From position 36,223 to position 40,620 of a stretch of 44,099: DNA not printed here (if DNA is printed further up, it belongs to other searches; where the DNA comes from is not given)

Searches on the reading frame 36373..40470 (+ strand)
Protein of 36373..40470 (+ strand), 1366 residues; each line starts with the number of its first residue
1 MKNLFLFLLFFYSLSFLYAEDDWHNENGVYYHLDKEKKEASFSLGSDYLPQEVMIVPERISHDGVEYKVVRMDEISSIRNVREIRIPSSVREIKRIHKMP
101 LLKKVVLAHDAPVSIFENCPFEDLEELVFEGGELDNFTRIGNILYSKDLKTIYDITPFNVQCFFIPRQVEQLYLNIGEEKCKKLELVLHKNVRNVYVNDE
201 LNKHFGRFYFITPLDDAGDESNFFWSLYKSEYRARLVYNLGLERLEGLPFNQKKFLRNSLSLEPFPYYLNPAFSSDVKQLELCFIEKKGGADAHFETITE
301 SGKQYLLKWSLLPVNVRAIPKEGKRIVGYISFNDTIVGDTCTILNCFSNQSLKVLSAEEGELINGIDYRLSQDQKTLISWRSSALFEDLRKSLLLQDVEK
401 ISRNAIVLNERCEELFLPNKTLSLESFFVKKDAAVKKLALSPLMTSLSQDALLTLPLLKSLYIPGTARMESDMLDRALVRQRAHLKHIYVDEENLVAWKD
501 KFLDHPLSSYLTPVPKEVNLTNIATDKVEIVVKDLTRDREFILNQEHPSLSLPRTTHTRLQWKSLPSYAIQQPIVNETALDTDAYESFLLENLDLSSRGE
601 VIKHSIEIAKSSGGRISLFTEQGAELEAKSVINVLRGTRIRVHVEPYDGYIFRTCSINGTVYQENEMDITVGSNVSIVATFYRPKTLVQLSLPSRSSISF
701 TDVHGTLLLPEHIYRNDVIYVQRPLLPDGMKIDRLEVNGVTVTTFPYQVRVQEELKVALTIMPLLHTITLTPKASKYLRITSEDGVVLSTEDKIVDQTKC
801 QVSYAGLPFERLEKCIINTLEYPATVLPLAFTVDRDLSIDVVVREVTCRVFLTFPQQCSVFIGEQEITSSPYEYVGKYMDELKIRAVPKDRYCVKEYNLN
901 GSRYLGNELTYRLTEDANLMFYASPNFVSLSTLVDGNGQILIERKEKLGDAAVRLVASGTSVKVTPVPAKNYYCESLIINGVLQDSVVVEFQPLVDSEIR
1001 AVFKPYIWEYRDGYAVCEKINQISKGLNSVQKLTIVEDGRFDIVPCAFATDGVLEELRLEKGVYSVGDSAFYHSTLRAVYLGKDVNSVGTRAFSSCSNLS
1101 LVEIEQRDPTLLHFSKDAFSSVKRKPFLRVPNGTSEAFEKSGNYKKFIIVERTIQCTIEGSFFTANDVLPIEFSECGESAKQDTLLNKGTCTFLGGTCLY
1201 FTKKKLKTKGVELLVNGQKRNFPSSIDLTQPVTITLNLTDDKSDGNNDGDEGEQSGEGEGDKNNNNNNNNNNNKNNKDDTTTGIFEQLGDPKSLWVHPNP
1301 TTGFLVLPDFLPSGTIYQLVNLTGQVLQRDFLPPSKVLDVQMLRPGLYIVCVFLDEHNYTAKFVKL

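Call 90: search_protein_families(library=pfam, proteins=[window:36373-40470:+], max_evalue=0.00001)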
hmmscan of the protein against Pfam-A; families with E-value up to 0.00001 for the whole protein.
window:36373-40470:+ (1366 aa): 1 family
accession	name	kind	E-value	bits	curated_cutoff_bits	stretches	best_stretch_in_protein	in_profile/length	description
PF13306.12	LRR_5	-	5e-11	43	27.7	1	1046-1149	6-108/127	BspA type Leucine rich repeat region (6 copies)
